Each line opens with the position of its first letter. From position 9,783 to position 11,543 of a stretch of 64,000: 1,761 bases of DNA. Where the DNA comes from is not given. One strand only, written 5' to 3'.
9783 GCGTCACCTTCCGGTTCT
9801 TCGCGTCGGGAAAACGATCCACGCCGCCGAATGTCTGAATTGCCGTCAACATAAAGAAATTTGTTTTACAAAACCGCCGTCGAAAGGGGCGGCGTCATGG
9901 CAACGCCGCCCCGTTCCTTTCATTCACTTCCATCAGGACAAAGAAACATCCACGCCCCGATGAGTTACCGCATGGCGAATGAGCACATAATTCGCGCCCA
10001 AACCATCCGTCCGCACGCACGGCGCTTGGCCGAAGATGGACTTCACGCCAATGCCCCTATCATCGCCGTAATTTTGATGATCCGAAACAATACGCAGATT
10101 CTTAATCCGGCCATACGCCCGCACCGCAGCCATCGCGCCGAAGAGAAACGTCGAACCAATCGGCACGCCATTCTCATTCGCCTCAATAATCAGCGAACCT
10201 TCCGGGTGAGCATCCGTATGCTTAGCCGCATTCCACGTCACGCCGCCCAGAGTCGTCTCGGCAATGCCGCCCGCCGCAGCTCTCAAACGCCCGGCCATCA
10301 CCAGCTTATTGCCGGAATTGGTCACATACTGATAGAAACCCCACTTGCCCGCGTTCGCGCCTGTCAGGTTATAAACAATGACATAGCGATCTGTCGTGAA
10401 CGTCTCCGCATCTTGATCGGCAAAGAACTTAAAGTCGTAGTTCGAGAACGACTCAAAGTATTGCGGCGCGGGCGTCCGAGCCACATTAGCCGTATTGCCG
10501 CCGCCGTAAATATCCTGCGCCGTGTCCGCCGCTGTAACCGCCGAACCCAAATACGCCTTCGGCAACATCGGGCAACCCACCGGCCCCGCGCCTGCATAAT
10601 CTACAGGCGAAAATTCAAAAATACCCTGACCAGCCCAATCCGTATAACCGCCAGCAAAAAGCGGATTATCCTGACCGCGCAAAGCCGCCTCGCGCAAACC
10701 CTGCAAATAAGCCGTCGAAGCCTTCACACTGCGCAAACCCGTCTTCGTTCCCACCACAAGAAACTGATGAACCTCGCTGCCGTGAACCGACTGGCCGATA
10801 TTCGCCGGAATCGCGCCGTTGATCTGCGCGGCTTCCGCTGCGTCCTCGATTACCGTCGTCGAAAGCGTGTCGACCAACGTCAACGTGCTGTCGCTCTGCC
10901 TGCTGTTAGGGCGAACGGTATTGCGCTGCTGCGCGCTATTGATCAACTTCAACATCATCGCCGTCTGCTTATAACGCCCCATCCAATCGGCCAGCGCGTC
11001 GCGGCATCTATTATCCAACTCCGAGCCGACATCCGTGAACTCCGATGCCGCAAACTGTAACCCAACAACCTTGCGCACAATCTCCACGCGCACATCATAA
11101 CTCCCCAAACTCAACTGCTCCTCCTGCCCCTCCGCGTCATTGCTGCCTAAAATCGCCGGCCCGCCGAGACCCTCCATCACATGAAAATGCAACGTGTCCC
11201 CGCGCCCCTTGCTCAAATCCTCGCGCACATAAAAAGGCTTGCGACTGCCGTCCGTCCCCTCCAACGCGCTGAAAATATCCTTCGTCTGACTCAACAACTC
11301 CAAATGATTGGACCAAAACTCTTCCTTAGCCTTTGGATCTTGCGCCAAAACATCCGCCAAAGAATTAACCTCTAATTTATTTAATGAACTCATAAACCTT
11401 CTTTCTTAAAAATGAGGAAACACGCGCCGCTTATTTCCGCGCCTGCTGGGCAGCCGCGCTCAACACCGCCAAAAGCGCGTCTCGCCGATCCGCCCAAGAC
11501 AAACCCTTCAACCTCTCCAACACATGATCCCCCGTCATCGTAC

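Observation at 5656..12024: Orphan phage-virion module between sdhCAB and nadE with no portal, terminase, integrase or lysis genes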

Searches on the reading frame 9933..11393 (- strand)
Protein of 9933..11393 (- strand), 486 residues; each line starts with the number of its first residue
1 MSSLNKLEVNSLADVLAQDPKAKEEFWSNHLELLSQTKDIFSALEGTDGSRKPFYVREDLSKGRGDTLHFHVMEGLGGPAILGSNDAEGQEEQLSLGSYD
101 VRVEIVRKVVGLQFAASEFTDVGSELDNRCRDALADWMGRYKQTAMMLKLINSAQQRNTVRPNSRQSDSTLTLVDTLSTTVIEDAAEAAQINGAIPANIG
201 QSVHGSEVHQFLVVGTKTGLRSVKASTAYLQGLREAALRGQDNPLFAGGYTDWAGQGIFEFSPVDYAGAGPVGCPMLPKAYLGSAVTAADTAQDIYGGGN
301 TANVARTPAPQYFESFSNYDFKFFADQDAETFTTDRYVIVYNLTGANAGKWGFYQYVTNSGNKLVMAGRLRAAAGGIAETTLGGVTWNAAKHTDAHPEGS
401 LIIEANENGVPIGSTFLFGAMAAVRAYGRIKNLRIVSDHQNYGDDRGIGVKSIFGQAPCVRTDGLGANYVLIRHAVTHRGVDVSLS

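Call 4: search_protein_families(library=pfam, proteins=[window:9933-11393:-], max_evalue=1)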
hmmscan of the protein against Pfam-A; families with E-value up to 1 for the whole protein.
window:9933-11393:- (486 aa): 1 family
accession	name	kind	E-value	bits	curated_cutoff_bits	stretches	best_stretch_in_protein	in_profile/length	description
PF13252.12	Phage_capsid_3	-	4.5e-14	52.6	23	1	29-157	20-141/376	Phage capsid protein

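Call 5: search_protein_families(library=phrogs, proteins=[window:9933-11393:-], max_evalue=1)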
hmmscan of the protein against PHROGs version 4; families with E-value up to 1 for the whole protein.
window:9933-11393:- (486 aa): 2 families
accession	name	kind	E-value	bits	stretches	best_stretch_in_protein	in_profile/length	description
phrog_334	-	head and packaging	1.4e-23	84.6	2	20-255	11-273/381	major head protein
phrog_13784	-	unknown function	0.053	14.6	1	57-110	60-113/177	-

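Call 6: find_encoding_contigs(protein=window:9933-11393:-, flank=10000, max_places=8)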
Protein window:9933-11393:- (486 aa): no gene with exactly this product is on record in the collection.

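Call 7: find_homologous_proteins(query=window:9933-11393:-, max_evalue=0.001)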
Query window:9933-11393:- (486 aa): 30 proteins with E <= 0.001 among 8000 candidates.
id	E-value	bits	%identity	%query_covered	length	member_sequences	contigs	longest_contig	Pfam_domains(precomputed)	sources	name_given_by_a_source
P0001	0.0e+0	1096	100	100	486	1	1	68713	PF13252.13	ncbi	ncbi:MAG: DUF4043 family protein [bacterium]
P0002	1.6e-273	926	83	100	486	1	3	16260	PF13252.13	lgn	-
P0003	5.6e-272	921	82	100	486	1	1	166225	PF13252.13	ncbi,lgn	ncbi:MAG: DUF4043 family protein [Verrucomicrobiota bacterium]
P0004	6.4e-154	531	51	100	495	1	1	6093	PF13252.13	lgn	-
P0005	2.4e-128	447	44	100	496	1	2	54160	PF13252.13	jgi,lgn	jgi:N4-gp56 family major capsid protein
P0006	7.9e-96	340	40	98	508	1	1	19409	PF13252.13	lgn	-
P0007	5.5e-88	314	39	94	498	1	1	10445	PF13252.13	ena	-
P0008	7.0e-76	274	36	97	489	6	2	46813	-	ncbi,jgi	jgi:hypothetical protein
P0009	1.6e-75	273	37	97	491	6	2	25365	-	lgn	-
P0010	1.6e-75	273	35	99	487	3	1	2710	-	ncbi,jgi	jgi:hypothetical protein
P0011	3.7e-75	272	36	94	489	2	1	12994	-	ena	-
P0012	9.3e-74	267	36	97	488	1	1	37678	-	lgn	-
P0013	1.8e-73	266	34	99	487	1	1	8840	-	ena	-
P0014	2.9e-73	265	35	97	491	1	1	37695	-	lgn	-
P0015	3.4e-73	265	36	97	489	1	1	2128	-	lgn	-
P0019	1.4e-71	260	35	95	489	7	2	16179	PF13252.13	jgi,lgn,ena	jgi:hypothetical protein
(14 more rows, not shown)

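Call 8: find_encoding_contigs(protein=P0003, flank=10000, max_places=3)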
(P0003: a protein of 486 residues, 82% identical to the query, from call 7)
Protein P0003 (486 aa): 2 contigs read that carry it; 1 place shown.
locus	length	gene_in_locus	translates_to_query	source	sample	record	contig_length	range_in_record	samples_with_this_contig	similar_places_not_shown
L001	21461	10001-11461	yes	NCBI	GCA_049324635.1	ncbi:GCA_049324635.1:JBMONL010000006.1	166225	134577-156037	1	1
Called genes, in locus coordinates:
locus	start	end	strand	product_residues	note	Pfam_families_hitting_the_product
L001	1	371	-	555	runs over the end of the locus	PF12158:DUF3592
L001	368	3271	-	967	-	PF11028:TMEM260_N, PF13428:TPR_14 (faint), PF12895:ANAPC3 (faint), PF14559:TPR_19 (faint)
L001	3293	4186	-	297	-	-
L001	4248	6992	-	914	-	PF03176:MMPL, PF02460:Patched (weak), PF12349:Sterol-sensing, PF03176:MMPL, PF00027:cNMP_binding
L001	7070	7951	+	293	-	PF00497:SBP_bac_3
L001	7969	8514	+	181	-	PF02441:Flavoprotein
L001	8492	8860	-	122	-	PF00072:Response_reg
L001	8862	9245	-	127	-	PF00072:Response_reg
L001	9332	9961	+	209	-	-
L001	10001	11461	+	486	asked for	PF13252:Phage_capsid_3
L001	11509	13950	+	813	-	-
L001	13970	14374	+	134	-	PF23140:Gp80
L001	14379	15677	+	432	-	-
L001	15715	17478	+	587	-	PF13432:TPR_16 (weak), PF13414:TPR_11, PF13428:TPR_14 (weak), PF13432:TPR_16, PF14559:TPR_19, PF00515:TPR_1, PF13414:TPR_11, PF13844:Glyco_transf_41, +15 more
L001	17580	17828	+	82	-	-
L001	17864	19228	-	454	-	PF01565:FAD_binding_4, PF02913:FAD-oxidase_C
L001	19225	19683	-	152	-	PF01668:SmpB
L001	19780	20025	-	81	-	PF01192:RNA_pol_Rpb6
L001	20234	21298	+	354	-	PF01966:HD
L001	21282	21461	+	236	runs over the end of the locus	-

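Call 9: find_encoding_contigs(protein=P0005, flank=10000, max_places=3)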
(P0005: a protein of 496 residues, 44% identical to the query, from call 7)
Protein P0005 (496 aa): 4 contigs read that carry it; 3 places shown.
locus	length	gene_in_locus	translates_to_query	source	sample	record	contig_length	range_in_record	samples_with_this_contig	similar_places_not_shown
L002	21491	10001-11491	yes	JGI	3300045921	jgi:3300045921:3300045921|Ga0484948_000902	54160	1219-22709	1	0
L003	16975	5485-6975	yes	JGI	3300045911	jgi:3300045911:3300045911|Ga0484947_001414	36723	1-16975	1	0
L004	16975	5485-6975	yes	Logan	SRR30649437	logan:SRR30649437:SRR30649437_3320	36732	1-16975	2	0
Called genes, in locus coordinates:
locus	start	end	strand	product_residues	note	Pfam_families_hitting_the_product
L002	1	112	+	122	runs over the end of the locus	-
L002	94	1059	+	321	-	-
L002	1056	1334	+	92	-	-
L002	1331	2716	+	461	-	PF00772:DnaB, PF03796:DnaB_C, PF13481:AAA_25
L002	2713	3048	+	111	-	PF11750:DUF3307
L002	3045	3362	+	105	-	-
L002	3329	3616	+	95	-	PF04434:SWIM (weak)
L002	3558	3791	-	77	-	-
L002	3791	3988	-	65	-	-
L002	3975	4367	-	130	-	-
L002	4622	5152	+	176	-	-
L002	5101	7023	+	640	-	-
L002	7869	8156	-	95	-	-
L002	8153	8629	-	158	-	-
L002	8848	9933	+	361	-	-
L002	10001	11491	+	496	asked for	PF13252:Phage_capsid_3 (weak)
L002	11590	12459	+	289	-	-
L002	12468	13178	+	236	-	PF24175:SU10_adaptor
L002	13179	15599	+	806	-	-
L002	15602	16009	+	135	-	PF23140:Gp80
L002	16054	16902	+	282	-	PF23140:Gp80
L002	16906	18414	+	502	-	-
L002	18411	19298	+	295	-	-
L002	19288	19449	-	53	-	-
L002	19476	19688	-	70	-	-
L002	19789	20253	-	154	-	-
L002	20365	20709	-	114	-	-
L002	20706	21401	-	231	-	-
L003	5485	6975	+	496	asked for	PF13252:Phage_capsid_3 (weak)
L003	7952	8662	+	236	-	PF24175:SU10_adaptor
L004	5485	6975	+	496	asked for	PF13252:Phage_capsid_3 (weak)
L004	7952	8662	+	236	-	PF24175:SU10_adaptor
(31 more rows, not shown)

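Call 11: find_encoding_contigs(protein=P0002, flank=10000, max_places=3)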
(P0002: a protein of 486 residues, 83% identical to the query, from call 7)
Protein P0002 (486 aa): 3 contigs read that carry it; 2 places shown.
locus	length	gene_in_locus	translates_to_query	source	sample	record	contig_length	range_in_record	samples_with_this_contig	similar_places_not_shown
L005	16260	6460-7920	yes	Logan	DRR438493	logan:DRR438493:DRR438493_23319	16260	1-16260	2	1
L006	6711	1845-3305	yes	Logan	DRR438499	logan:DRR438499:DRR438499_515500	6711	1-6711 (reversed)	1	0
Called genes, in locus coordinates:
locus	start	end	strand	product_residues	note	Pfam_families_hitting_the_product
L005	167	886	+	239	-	-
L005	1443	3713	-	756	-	PF01588:tRNA_bind, PF03483:B3_4, PF03484:B5, PF17759:tRNA_synthFbeta, PF03147:FDX-ACB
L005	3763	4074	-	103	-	-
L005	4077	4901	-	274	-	PF14237:GYF_2 (weak)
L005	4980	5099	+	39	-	-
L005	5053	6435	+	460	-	-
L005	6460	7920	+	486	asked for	PF13252:Phage_capsid_3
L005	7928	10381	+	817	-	-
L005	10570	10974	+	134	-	PF23140:Gp80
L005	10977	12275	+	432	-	-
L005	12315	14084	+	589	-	PF13414:TPR_11 (weak), PF13424:TPR_12 (weak), PF14559:TPR_19 (weak), PF13424:TPR_12, PF13414:TPR_11, PF14559:TPR_19, PF00515:TPR_1, PF13844:Glyco_transf_41, +18 more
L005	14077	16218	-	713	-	PF03065:Glyco_hydro_57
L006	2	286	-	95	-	?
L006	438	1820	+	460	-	-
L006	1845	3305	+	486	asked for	PF13252:Phage_capsid_3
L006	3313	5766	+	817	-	-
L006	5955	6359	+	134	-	PF23140:Gp80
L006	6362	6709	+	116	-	?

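Call 12: find_encoding_contigs(protein=P0004, flank=10000, max_places=2)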
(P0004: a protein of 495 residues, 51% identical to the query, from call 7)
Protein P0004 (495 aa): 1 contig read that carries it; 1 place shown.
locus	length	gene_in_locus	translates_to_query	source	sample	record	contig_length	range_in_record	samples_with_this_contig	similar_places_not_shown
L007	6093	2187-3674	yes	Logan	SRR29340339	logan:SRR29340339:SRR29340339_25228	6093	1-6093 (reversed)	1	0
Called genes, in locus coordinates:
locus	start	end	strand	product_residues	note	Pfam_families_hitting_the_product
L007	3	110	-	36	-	?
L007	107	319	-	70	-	-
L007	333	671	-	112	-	-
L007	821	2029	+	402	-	-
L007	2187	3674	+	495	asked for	PF13252:Phage_capsid_3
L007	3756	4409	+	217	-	-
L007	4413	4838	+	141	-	-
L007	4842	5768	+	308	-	-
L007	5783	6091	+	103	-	?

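Call 15: search_solved_structures(query=window:9933-11393:-, max_evalue=1)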
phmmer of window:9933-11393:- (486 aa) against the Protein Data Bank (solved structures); distinct sequences matched with E-value up to 1: 4.
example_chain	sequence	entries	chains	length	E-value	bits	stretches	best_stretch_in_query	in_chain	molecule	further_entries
9vye_A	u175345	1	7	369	1.5e-09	40.5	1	41-141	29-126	Major capsid protein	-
8h89_A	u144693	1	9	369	2.3e-05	26.7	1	18-140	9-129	Major capsid protein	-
26de_S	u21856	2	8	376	0.00046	22.4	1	216-320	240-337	Major capsid protein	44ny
7eel_A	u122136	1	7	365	0.0011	21.2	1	24-139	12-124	Major capsid proteins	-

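Call 27: find_related_loci(query=A2, collection=genome_contigs, flank=10000)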
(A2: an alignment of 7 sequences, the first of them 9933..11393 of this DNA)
Query A2 (486 aa) in genome_contigs; peptide patterns used: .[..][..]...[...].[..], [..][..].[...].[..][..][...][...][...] (x = any residue, [..] = any of these).
218 stretches matched a pattern; 2 encode a relative of the query (tblastn E <= 1e-3); 2 distinct loci.
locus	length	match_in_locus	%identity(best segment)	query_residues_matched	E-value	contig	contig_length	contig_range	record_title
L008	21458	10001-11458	82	1-486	0e+0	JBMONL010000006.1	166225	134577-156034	MAG: Verrucomicrobiota bacterium isolate Betzabe_MAG075 MAG075_6, whole genome shotgun sequence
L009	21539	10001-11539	26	1-471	1e-45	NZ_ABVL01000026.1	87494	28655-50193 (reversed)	Chthoniobacter flavus Ellin428 ctg56, whole genome shotgun sequence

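Call 29: search_protein_families(library=pfam, proteins=[L009:25-1326:+, L009:1010-2101:+, L009:2098-3132:+, L009:2676-6011:+, L009:8187-9170:+, L009:9866-11584:+, L009:12419-13672:+, L009:12874-15309:+, L009:15765-16880:+, L009:16723-17970:+], max_evalue=0.01)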
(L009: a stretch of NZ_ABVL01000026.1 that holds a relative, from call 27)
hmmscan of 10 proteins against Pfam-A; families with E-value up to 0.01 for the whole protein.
L009:25-1326:+ (433 aa): 4 families
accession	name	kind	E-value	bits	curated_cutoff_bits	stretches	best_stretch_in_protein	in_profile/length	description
PF02384.22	N6_Mtase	-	3.9e-48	164.8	20.4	1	157-315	3-160/311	N-6 DNA Methylase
PF12161.14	HsdM_N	-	1.2e-21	78.2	24.5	1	9-142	1-126/135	HsdM N-terminal domain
PF05175.20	MTS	-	1.5e-05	25.2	23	1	190-296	21-115/170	Methyltransferase small domain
PF01170.24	UPF0020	-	8.2e-05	22.8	22.3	1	200-289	29-131/197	RMKL-like, methyltransferase domain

L009:1010-2101:+ (363 aa): 1 family
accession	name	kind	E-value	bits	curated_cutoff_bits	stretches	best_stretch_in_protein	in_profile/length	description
PF02384.22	N6_Mtase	-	1.9e-29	103.4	20.4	2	3-108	162-269/311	N-6 DNA Methylase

L009:2098-3132:+ (344 aa): 1 family
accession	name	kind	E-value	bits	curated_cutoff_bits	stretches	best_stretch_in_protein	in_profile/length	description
PF01420.25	Methylase_S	-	7.4e-21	75.5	22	2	2-184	2-167/168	Type I restriction modification DNA specificity domain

L009:2676-6011:+ (1111 aa): 6 families
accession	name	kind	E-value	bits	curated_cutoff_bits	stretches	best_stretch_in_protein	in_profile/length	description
PF18766.7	SWI2_SNF2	-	6.9e-71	238.8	26.7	1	310-535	1-217/221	SWI2/SNF2 ATPase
PF04313.20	HSDR_N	-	2.4e-30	106.3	25.1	1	116-247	69-196/198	Type I restriction enzyme R protein N terminus (HSDR_N)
PF11867.13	T1RH-like_C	-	1.6e-27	97.2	26.8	1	770-1102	7-326/329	Type I restriction enzyme HindI endonuclease subunit-like, C-terminal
PF04851.21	ResIII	-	2.5e-20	73.5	22.5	1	329-471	22-162/164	Type III restriction enzyme, res subunit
PF22679.2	T1R_D3-like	-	3.8e-20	73.3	27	1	662-746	77-157/158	Type I restriction enzyme subunit R domain 3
PF00270.35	DEAD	-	1.1e-05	25.7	26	1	339-471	23-160/167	DEAD/DEAH box helicase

L009:8187-9170:+ (327 aa): 1 family
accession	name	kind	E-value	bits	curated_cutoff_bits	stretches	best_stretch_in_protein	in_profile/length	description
PF16326.10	ABC_tran_CTD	-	0.0099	16.5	32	0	258-305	16-60/69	ABC transporter C-terminal domain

L009:9866-11584:+ (572 aa): 1 family
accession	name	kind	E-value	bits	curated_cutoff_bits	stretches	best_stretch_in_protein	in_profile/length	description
PF13252.12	Phage_capsid_3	-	2.8e-10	40.1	23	1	85-303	26-266/376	Phage capsid protein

L009:12419-13672:+ (417 aa): 0 families

L009:12874-15309:+ (811 aa): 0 families

L009:15765-16880:+ (371 aa): 1 family
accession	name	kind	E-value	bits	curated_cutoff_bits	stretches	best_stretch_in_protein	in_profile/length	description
PF05159.20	Capsule_synth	-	0.00025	21.1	20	1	184-298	140-267/310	Capsule polysaccharide biosynthesis protein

L009:16723-17970:+ (415 aa): 1 family
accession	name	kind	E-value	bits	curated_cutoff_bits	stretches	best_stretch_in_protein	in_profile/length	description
PF00535.33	Glycos_transf_2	-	2.7e-06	27.9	23.3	1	70-216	16-162/168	Glycosyl transferase family 2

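Call 32: search_protein_families(library=phrogs, proteins=[L002:4622-5152:+, L002:5101-7023:+, L002:8848-9933:+, L002:11590-12459:+, L002:12468-13178:+, L002:13179-15599:+, L002:16054-16902:+, L002:16906-18414:+, L002:18411-19298:+, L002:94-1059:+], max_evalue=0.01)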
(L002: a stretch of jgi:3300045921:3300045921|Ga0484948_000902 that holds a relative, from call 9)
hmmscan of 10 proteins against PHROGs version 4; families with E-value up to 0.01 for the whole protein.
L002:4622-5152:+ (176 aa): 6 families
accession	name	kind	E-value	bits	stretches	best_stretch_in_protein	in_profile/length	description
phrog_4044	-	head and packaging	2e-28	100.1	1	9-154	7-148/180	terminase small subunit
phrog_309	-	head and packaging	0.00062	20.8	1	53-161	167-280/319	terminase small subunit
phrog_4102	-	head and packaging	0.0013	19.9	0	35-93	23-84/166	terminase small subunit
phrog_14982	-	unknown function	0.0013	19.7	1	45-86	32-74/182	-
phrog_157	-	integration and excision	0.0032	17.5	1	32-90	205-265/580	transposase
phrog_1482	-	head and packaging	0.0099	16.5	0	26-88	20-81/147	terminase small subunit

L002:5101-7023:+ (640 aa): 3 families
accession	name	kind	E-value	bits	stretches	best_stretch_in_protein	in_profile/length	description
phrog_2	-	head and packaging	3.7e-12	46.8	1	61-611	271-601/807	terminase large subunit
phrog_24361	-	head and packaging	1.3e-10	42.3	1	480-601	15-136/162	terminase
phrog_38407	-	unknown function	9.7e-08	32.3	1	346-598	98-343/370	-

L002:8848-9933:+ (361 aa): 1 family
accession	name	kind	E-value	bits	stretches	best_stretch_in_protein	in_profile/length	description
phrog_2594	-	unknown function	0.0069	17.3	0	181-266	27-110/118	-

L002:11590-12459:+ (289 aa): 1 family
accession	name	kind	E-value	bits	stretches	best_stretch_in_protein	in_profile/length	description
phrog_2250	-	unknown function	0.0035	18.3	1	246-279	126-159/168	-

L002:12468-13178:+ (236 aa): 0 families

L002:13179-15599:+ (806 aa): 0 families

L002:16054-16902:+ (282 aa): 1 family
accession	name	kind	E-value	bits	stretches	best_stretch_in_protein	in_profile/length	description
phrog_240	-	head and packaging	1.2e-11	45.9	1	118-264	57-182/200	head protein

L002:16906-18414:+ (502 aa): 0 families

L002:18411-19298:+ (295 aa): 0 families

L002:94-1059:+ (321 aa): 2 families
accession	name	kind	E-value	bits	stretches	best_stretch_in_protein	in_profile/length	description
phrog_2509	-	DNA, RNA and nucleotide metabolism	3.5e-32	113.1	1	7-182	4-174/277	replication initiation protein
phrog_9474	-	DNA, RNA and nucleotide metabolism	1.2e-21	78.6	1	6-169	1-172/288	replication initiation protein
